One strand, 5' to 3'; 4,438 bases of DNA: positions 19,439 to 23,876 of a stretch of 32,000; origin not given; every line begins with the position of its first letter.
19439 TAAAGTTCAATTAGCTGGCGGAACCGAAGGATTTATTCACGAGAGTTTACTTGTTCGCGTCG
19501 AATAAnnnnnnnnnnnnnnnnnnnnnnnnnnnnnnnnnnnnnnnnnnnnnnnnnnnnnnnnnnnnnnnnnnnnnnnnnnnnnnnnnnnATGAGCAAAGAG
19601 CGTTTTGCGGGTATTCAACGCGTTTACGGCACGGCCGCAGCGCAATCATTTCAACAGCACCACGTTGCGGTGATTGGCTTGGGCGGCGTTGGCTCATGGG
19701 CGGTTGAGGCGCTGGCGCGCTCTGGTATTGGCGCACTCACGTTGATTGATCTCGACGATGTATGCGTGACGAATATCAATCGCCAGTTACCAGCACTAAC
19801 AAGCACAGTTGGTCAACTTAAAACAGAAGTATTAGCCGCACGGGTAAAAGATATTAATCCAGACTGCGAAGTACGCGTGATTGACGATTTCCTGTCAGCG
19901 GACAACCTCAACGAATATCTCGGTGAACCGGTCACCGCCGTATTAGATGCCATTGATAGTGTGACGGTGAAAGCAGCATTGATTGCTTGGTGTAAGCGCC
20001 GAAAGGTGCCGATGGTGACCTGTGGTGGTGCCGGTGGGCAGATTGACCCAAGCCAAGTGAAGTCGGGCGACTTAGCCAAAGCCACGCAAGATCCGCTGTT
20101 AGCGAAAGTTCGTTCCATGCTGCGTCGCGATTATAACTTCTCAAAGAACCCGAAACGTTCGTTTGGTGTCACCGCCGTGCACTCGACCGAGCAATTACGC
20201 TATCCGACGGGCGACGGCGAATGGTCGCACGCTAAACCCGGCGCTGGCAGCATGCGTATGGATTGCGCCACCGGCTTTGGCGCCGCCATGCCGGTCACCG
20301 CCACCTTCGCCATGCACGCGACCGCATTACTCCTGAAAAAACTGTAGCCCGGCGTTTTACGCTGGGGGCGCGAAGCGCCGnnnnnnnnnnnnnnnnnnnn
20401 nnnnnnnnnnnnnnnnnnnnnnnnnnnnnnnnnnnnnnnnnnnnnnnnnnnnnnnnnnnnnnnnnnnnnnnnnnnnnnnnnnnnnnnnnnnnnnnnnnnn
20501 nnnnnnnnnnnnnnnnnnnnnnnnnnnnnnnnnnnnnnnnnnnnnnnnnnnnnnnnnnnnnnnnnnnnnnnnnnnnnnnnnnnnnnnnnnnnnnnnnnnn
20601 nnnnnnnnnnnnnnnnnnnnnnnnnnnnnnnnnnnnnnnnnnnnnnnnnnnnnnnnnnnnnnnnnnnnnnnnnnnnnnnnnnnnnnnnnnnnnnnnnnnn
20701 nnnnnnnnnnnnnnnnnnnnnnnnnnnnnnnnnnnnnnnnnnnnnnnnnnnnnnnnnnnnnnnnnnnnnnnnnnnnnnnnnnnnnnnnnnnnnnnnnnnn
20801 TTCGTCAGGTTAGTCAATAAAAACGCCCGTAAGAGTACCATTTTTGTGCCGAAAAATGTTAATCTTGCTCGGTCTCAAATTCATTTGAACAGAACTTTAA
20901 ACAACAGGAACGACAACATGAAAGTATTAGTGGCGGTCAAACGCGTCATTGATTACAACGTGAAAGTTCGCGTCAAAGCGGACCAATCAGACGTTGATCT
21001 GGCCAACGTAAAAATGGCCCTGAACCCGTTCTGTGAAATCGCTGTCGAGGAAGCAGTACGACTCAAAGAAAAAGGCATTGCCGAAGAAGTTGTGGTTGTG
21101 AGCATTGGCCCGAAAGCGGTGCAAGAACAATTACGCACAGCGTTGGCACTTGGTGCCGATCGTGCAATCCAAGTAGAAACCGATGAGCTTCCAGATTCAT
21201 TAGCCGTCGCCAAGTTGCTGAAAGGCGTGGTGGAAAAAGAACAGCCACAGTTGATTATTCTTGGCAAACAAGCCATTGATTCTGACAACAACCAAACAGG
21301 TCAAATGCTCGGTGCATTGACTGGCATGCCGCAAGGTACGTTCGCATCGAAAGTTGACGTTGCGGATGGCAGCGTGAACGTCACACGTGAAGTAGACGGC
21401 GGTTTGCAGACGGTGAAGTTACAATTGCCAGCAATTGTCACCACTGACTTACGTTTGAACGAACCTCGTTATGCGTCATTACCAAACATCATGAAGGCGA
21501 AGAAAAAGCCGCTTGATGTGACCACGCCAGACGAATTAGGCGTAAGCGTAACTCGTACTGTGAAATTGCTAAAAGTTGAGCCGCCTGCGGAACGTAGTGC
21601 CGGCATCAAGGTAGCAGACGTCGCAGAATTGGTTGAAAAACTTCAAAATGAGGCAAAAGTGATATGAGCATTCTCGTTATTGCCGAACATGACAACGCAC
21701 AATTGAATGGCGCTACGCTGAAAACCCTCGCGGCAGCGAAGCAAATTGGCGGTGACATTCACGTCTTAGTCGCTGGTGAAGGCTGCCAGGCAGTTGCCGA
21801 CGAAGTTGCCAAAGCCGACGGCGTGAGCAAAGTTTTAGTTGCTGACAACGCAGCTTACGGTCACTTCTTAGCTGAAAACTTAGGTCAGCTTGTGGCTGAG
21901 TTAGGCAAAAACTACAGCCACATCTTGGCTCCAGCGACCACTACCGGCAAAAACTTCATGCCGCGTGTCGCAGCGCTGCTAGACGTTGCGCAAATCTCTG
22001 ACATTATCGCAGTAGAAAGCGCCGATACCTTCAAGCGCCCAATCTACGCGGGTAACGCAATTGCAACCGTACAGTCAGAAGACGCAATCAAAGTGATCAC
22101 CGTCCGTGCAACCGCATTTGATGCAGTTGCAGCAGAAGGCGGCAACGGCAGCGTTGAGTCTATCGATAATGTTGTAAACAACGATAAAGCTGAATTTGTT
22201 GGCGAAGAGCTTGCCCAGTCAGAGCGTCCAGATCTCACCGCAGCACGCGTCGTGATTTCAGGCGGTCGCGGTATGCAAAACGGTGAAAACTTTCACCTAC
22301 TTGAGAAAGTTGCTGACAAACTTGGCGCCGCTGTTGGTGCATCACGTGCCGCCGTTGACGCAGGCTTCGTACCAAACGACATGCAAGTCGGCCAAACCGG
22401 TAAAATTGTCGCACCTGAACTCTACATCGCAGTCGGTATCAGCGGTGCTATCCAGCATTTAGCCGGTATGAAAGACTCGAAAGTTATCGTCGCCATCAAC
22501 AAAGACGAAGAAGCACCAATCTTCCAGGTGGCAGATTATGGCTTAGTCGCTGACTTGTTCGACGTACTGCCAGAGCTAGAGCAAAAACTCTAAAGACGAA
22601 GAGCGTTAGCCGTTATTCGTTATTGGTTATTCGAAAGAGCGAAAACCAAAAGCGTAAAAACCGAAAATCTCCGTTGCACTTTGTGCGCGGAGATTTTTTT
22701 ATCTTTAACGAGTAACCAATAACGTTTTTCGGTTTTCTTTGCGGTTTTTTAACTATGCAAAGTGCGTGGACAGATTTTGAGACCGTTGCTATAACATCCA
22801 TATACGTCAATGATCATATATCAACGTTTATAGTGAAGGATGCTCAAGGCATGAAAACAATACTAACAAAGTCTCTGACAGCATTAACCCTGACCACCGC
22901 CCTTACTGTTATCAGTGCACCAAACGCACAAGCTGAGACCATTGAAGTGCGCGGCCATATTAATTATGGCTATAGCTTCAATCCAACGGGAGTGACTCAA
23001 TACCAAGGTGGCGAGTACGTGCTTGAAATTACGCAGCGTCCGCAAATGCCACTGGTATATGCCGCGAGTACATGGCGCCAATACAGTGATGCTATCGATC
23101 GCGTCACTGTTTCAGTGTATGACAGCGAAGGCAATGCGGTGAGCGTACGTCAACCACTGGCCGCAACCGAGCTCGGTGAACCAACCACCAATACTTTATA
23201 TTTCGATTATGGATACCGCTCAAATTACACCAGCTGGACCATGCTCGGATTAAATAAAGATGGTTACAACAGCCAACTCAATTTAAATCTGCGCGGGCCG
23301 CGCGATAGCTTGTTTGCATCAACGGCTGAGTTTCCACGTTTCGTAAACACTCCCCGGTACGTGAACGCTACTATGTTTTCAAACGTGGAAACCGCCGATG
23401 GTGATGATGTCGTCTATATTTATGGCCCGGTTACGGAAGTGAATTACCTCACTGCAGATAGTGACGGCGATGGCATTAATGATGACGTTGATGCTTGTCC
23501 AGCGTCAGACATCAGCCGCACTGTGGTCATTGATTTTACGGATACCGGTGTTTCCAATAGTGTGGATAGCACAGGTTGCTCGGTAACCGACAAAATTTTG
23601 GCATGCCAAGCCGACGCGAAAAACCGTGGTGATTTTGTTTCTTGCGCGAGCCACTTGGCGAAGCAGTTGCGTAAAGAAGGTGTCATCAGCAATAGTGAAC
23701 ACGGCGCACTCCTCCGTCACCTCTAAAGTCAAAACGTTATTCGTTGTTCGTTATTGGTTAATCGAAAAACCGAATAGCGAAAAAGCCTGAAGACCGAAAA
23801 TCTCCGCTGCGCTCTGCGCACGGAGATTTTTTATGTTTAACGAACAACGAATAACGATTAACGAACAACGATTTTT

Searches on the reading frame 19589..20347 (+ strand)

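Call 35: search_protein_families(library=ncbifam, proteins=[window:19589-20347:+])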
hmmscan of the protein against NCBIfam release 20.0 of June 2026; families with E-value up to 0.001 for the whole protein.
window:19589-20347:+ (252 aa): 24 families
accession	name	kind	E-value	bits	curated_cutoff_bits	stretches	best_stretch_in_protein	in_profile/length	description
NF011696.0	PRK15116.1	equivalog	3.2e-102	341.8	304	1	3-252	10-260/268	tRNA cyclic N6-threonylcarbamoyladenosine(37) synthase TcdA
NF006077.0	PRK08223.1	equivalog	2.4e-28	99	266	1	18-147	23-153/296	hypothetical protein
NF006395.0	PRK08644.1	equivalog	3.2e-28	98.8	159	1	13-163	20-170/215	sulfur carrier protein ThiS adenylyltransferase ThiF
NF004281.0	PRK05690.1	subfamily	5.5e-26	91.3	266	1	15-145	24-153/250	molybdopterin-synthase adenylyltransferase MoeB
TIGR02356.1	adenyl_thiF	equivalog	1.3e-24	86.7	275.25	1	14-146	12-143/203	thiazole biosynthesis adenylyltransferase ThiF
TIGR02354.1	thiF_fam2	equivalog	9.3e-24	84.4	152.2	1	18-164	16-162/200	thiamine biosynthesis protein ThiF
TIGR02355.1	moeB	equivalog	8.8e-22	77.7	376.55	1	20-145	21-145/240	molybdopterin-synthase adenylyltransferase MoeB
NF004111.0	PRK05600.1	equivalog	2.6e-21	76.2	437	1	13-128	31-145/371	ThiF family adenylyltransferase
NF006444.0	PRK08762.1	equivalog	2.1e-17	62.8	449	1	14-144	138-267/387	molybdopterin-synthase adenylyltransferase MoeB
NF011424.0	PRK14851.1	subfamily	5.8e-17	60.9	1170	1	20-149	40-170/679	hypothetical protein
NF047750.1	SAMPActivE1UbaA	equivalog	5.8e-16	58.6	450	1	20-143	29-151/270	SAMP-activating enzyme E1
NF006204.0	PRK08328.1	equivalog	3.8e-15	56.1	339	1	4-146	8-150/231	hypothetical protein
NF009123.0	PRK12475.1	subfamily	8.8e-15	54.8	510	1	14-147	15-149/338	MoeB/ThiF family adenylyltransferase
NF005901.0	PRK07877.1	equivalog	1.7e-14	53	476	1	19-153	103-235/722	Rv1355c family protein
NF011425.0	PRK14852.1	equivalog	1.7e-14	52.7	1337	1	19-149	328-459/989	hypothetical protein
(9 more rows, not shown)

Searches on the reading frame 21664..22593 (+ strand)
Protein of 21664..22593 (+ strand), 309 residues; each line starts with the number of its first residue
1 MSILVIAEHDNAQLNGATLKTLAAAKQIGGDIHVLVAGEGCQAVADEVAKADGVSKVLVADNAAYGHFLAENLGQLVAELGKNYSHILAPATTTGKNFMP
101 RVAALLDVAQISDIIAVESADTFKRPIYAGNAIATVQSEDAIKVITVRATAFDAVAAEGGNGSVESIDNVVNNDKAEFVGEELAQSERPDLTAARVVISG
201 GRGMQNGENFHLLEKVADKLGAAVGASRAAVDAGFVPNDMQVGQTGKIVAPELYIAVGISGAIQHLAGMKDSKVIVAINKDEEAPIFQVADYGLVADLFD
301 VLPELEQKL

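Call 49: find_encoding_contigs(protein=window:21664-22593:+, flank=500, max_places=10)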
Protein window:21664-22593:+ (309 aa): 3 contigs read that carry it; 2 places shown.
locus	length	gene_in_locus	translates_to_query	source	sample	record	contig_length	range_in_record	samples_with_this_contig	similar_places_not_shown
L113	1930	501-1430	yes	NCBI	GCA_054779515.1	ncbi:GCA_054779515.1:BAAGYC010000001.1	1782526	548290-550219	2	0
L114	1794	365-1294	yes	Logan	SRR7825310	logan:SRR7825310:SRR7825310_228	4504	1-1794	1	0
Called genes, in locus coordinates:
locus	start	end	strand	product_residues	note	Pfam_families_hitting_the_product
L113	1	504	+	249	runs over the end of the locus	PF01012:ETF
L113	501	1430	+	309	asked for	PF01012:ETF, PF00766:ETF_alpha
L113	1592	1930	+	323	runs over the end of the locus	-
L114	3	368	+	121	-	?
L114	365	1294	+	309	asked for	PF01012:ETF, PF00766:ETF_alpha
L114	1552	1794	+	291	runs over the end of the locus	-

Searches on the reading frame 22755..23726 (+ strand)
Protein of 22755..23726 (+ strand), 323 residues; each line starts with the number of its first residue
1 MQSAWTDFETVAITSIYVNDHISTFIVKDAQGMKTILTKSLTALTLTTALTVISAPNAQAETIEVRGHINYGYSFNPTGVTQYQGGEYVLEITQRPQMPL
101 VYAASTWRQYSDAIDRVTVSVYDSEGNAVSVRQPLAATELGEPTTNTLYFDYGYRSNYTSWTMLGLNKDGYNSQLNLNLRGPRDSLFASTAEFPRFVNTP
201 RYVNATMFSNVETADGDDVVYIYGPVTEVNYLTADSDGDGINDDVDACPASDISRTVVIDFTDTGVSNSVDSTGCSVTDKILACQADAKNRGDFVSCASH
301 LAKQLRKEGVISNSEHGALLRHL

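Call 46: find_encoding_contigs(protein=window:22755-23726:+, flank=600, max_places=10)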
Protein window:22755-23726:+ (323 aa): 1 contig read that carries it; 1 place shown.
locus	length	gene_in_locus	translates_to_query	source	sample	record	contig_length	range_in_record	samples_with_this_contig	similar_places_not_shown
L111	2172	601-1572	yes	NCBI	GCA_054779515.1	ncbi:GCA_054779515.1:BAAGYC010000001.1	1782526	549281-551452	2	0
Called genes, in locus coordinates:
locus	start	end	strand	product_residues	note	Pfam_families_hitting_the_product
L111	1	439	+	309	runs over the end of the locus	PF01012:ETF, PF00766:ETF_alpha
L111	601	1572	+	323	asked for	-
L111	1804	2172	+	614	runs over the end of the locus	PF06980:DUF1302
